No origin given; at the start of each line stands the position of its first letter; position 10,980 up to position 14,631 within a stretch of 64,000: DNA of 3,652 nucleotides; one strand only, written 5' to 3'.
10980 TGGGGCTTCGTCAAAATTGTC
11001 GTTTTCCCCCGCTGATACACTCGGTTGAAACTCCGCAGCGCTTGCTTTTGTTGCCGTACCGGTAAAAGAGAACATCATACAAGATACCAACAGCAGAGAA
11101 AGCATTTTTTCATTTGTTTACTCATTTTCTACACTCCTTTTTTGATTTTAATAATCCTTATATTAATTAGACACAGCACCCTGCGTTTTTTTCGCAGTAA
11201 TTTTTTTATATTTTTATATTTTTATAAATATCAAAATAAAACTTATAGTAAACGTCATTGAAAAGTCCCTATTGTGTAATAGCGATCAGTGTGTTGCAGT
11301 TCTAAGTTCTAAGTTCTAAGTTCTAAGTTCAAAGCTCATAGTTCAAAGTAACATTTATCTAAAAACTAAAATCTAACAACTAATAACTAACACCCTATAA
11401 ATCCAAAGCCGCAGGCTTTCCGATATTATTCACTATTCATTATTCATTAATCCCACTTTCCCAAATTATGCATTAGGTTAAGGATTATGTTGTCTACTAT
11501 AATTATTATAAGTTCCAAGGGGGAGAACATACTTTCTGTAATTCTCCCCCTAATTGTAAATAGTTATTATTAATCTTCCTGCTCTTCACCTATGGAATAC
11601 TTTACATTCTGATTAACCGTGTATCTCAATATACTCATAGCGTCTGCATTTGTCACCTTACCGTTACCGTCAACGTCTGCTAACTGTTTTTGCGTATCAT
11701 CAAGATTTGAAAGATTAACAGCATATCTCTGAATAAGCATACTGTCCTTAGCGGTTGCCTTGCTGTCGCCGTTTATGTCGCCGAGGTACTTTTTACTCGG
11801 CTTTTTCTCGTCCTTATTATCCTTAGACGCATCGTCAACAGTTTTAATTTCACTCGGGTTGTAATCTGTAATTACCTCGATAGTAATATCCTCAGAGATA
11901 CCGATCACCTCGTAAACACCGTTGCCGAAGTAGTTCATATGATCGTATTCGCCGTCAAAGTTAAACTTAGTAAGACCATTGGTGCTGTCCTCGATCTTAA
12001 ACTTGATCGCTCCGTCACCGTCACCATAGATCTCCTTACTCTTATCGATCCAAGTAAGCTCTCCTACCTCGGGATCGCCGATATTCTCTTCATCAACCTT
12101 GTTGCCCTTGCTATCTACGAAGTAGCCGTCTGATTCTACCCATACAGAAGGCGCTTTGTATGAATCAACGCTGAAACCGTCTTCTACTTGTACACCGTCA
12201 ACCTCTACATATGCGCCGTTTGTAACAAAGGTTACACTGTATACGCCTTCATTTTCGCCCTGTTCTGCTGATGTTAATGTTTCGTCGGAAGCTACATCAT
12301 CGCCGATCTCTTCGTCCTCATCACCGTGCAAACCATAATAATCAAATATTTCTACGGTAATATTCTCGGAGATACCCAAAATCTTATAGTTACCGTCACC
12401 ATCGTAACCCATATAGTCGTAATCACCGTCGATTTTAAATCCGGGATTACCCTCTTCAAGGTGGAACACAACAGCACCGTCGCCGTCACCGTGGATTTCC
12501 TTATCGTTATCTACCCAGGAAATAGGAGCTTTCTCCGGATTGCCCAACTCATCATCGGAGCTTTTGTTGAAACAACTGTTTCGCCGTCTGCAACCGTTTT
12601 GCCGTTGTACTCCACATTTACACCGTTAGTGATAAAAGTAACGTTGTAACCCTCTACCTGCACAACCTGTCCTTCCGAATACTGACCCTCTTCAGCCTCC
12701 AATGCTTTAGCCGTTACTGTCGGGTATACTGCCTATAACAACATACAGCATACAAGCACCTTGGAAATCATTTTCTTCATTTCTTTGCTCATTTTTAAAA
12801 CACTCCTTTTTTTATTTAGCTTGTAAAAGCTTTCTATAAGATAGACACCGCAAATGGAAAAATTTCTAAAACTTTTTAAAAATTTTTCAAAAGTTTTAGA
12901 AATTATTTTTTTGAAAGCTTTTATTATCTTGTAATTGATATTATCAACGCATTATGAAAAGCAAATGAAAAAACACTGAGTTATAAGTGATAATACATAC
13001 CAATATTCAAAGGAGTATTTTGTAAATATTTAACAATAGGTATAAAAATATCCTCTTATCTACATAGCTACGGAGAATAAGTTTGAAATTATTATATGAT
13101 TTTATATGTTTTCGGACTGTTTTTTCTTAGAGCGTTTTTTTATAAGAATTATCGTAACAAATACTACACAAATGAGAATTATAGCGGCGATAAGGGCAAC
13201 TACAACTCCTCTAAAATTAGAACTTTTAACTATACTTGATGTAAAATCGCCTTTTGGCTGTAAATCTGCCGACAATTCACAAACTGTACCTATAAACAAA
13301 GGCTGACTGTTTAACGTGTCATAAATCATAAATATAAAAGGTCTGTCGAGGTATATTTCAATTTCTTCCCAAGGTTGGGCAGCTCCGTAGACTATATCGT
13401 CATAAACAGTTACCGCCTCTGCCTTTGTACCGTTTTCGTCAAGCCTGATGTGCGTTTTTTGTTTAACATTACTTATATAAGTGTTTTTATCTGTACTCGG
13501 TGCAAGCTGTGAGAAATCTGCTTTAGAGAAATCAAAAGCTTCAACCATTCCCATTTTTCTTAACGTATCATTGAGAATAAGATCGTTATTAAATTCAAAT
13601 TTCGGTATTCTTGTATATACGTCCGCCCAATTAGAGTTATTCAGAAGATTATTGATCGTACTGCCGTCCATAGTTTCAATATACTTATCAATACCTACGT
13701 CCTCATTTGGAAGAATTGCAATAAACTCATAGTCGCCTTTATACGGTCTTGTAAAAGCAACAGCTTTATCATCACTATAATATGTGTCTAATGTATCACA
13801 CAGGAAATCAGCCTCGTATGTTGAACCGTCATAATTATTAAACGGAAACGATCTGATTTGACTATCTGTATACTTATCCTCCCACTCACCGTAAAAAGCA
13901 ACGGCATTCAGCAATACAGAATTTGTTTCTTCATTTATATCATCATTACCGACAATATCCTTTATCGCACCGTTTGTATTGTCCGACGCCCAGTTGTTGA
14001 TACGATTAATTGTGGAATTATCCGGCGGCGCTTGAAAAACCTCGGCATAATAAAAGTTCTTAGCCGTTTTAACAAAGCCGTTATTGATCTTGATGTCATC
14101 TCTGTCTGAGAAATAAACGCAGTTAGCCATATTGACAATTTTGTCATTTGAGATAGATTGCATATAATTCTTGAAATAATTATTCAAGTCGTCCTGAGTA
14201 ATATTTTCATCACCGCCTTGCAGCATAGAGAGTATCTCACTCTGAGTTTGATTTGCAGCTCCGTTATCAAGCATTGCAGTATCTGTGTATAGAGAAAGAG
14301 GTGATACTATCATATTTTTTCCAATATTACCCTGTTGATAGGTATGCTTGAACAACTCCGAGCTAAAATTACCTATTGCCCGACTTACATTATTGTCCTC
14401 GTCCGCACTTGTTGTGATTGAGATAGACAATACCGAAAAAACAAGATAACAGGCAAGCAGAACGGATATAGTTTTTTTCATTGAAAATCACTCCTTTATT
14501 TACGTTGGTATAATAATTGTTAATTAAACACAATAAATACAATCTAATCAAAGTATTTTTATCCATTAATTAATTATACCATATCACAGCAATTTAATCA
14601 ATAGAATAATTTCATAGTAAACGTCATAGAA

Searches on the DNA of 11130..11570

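Call 56: search_rna_families(source=window, start=11130, end=11570, threshold=evalue, max_evalue=10)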
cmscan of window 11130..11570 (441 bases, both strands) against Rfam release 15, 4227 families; matches with E-value up to 10: 5.
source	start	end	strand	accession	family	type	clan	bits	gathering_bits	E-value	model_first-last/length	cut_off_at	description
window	11166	11285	+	RF04358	Plastid-ndhA-ndhB-3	Intron;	CL00155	25.7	90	0.44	1-171/171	no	Plastid-ndhA-ndhB-3 group II-D5 intron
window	11305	11367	-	RF00536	snoMe28S-Cm3227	Gene; snRNA; snoRNA; CD-box;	-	19.2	43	3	1-82/82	no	Small nucleolar RNA Me28S-Cm3227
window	11245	11308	+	RF04060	mir-703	Gene; miRNA;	-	14.9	88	8.5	1-67/67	no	mir-703 microRNA precursor family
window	11130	11192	+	RF01456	VrrA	Gene; antisense;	-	13.8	50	9.9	67-140/140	5'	Vibrio regulatory RNA of OmpA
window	11457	11479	-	RF02248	Six3os1_3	Gene; lncRNA;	-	9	40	9.5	53-75/75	no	Six3os1 conserved region 3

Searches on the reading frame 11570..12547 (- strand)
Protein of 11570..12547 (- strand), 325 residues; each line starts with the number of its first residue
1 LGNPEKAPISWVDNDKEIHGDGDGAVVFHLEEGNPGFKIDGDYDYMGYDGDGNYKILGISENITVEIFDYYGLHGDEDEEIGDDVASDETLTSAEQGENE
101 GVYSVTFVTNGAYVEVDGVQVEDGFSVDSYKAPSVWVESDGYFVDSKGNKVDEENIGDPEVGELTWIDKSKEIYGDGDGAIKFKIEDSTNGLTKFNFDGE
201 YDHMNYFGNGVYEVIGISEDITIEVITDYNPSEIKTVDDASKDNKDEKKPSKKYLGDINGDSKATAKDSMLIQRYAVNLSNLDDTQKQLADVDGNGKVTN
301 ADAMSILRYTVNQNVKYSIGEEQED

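Call 14: search_protein_families(library=pfam, proteins=[window:11570-12547:-])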
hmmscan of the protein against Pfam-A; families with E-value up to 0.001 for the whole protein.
window:11570-12547:- (325 aa): 1 family
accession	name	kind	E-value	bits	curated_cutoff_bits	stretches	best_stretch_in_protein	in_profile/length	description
PF00404.24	Dockerin_1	-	1.9e-09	38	22.9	1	255-309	1-55/57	Dockerin type I domain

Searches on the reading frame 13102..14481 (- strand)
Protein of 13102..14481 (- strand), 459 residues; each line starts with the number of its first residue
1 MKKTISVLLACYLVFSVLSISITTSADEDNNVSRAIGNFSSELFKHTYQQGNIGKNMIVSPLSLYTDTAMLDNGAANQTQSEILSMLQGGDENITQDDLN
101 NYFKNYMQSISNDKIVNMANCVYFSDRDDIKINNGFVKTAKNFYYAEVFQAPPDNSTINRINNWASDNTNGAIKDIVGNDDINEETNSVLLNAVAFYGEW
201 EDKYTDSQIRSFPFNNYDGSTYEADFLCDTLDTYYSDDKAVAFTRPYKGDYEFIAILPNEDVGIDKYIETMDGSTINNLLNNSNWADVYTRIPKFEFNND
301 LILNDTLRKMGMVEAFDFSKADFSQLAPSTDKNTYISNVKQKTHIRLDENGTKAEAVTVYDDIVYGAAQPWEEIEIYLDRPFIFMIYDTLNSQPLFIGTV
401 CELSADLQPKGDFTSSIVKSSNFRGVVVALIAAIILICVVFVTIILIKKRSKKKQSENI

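Call 14: search_protein_families(library=pfam, proteins=[window:13102-14481:-])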
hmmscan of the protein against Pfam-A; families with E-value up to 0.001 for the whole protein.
window:13102-14481:- (459 aa): 1 family
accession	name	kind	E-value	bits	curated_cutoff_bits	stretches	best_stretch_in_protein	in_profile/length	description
PF00079.25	Serpin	-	5.5e-78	263.2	27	1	35-402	2-369/370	Serpin (serine protease inhibitor)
